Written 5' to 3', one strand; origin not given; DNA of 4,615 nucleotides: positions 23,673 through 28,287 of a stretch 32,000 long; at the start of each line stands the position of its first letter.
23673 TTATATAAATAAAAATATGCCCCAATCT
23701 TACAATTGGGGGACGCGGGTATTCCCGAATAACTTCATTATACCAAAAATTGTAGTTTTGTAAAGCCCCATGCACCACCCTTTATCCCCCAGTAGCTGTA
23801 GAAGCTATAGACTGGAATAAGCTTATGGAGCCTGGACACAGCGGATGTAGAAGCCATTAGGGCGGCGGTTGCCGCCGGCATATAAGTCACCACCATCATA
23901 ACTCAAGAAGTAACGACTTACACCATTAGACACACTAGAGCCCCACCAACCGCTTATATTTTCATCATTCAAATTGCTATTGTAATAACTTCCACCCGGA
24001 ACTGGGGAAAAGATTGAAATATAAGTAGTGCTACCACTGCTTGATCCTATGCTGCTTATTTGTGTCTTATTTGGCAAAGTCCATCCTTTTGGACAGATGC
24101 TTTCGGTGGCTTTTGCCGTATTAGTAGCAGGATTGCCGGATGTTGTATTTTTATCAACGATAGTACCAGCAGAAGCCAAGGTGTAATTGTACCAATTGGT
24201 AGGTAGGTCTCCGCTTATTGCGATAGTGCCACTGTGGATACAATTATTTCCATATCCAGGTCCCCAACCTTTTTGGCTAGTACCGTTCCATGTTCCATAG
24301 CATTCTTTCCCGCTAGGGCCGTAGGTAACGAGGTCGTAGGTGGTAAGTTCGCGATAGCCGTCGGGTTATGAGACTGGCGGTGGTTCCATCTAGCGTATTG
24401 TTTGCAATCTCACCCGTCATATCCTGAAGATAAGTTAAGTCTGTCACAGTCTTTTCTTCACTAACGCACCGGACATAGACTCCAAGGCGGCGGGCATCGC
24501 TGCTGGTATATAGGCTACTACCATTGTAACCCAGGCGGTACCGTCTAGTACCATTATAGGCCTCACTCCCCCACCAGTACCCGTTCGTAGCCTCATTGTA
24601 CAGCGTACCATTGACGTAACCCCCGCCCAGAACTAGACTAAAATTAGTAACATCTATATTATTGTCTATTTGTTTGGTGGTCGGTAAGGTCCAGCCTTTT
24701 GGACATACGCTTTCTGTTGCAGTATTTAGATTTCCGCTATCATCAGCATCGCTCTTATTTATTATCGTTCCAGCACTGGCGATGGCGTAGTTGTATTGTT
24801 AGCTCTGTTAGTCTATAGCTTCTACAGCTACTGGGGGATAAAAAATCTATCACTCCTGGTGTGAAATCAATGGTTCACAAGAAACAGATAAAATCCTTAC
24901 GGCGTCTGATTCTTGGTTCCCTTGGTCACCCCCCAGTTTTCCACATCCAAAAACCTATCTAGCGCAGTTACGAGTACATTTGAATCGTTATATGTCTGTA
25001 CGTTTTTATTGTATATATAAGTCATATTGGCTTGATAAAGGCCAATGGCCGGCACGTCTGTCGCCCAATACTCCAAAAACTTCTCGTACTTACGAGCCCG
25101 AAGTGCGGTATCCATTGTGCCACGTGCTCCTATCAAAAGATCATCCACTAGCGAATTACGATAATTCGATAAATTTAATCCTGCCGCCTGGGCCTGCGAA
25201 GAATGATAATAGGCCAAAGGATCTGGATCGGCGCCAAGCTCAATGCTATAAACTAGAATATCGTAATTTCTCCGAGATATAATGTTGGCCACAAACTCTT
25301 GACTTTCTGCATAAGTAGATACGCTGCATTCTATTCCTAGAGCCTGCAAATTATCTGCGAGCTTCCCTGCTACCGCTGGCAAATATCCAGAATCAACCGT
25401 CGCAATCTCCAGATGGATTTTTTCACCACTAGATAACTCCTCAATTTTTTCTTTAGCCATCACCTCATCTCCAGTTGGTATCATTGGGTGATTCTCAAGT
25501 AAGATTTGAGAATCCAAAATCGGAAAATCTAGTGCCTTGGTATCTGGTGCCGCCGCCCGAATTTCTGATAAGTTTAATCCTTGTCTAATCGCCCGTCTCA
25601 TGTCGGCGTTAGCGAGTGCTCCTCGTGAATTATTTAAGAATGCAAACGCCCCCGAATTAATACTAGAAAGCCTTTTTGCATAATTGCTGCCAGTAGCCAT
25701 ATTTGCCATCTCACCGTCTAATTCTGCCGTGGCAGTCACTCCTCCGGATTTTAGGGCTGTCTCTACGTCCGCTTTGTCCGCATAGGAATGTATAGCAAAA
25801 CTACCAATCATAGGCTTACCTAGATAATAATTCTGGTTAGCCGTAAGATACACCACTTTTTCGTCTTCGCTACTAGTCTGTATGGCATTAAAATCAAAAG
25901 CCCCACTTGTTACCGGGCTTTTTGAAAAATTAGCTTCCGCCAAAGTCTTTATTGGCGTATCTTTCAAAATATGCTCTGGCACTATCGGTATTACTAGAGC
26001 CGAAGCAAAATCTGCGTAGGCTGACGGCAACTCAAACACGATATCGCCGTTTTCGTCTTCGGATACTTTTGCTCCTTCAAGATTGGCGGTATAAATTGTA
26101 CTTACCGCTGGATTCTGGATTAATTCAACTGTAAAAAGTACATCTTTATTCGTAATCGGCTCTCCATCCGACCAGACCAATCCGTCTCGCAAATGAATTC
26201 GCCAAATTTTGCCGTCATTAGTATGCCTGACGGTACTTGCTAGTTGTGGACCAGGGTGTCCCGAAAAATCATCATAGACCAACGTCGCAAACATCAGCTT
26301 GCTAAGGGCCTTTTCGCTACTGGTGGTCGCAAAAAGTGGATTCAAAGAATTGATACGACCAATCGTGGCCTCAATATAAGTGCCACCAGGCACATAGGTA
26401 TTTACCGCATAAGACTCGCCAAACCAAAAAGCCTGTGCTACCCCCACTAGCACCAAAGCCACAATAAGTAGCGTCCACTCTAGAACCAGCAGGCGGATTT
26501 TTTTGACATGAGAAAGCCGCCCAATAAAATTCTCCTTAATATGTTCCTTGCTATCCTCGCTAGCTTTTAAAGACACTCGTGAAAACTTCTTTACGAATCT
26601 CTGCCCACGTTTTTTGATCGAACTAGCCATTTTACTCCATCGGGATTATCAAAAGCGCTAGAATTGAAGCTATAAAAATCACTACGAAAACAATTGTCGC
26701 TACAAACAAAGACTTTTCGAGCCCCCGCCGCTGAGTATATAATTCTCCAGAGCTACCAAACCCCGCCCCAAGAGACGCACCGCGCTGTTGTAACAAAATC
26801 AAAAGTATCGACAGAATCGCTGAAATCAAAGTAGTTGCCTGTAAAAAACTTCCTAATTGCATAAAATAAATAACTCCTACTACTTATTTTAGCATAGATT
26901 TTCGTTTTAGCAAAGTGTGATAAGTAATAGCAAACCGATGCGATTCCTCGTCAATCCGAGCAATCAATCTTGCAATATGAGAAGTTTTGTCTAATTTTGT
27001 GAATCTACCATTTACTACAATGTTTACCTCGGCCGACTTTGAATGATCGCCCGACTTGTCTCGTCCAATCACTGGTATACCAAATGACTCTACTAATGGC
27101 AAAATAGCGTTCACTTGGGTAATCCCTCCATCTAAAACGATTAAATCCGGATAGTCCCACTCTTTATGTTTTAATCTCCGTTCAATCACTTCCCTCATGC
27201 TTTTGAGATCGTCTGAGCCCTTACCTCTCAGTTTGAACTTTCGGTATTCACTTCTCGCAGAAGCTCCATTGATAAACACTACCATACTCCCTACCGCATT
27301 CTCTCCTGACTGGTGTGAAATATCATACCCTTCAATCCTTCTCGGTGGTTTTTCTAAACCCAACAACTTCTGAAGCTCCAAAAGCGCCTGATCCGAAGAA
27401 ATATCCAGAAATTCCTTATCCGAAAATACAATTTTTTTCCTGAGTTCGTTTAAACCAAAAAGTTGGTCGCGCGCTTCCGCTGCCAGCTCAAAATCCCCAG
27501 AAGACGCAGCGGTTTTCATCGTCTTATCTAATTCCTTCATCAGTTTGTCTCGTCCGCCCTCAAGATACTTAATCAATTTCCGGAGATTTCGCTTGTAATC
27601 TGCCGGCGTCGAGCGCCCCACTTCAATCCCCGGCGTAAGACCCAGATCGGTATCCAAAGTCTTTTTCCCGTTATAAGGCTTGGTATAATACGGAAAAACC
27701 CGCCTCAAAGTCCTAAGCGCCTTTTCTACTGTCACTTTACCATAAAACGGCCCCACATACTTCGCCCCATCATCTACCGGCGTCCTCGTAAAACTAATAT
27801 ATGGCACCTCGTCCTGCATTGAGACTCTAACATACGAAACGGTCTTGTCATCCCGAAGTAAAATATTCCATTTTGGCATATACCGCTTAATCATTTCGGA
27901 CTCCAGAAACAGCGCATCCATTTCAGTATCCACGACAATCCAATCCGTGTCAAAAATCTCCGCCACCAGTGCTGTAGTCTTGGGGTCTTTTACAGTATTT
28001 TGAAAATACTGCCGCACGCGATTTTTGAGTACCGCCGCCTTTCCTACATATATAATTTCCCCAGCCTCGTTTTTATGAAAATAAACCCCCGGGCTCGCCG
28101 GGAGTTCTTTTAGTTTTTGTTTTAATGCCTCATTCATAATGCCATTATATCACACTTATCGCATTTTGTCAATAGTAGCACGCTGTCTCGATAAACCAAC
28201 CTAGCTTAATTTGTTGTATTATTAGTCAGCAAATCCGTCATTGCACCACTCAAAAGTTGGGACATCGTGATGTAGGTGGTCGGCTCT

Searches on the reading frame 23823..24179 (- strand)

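Call 16: search_protein_families(library=pfam, max_evalue=0.01, proteins=[window:23823-24179:-])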
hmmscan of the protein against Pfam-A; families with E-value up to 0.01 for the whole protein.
window:23823-24179:- (118 aa): 1 family
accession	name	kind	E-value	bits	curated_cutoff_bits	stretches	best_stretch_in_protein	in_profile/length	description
PF09603.15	Fib_succ_major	-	0.00092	19.9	33.9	0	21-47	58-84/187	Fibrobacter succinogenes major domain (Fib_succ_major)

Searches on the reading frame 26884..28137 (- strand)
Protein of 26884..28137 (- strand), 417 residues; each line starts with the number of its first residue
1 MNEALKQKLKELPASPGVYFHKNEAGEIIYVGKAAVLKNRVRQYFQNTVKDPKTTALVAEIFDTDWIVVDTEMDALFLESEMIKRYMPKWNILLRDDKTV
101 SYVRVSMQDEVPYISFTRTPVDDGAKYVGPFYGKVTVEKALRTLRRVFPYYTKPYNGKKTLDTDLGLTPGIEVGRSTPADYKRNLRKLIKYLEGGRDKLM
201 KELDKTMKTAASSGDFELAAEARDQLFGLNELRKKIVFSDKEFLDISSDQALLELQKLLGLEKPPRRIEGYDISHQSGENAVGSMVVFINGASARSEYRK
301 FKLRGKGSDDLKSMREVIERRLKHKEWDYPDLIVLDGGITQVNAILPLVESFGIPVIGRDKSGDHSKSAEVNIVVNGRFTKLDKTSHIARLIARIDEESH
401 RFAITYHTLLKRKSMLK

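Call 16: search_protein_families(library=pfam, max_evalue=0.01, proteins=[window:26884-28137:-])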
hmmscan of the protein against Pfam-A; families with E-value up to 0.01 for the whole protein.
window:26884-28137:- (417 aa): 3 families
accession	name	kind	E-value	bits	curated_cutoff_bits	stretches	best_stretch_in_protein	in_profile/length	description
PF08459.17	UvrC_RNaseH_dom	-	1.4e-43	148.9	22.3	1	256-404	1-159/159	UvrC RNAse H endonuclease domain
PF02151.25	UVR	-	5.5e-08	32.7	21.5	1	197-229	1-33/36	UvrB/uvrC motif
PF01541.30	GIY-YIG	-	9.3e-07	29.5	22.6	1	16-88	2-74/78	GIY-YIG catalytic domain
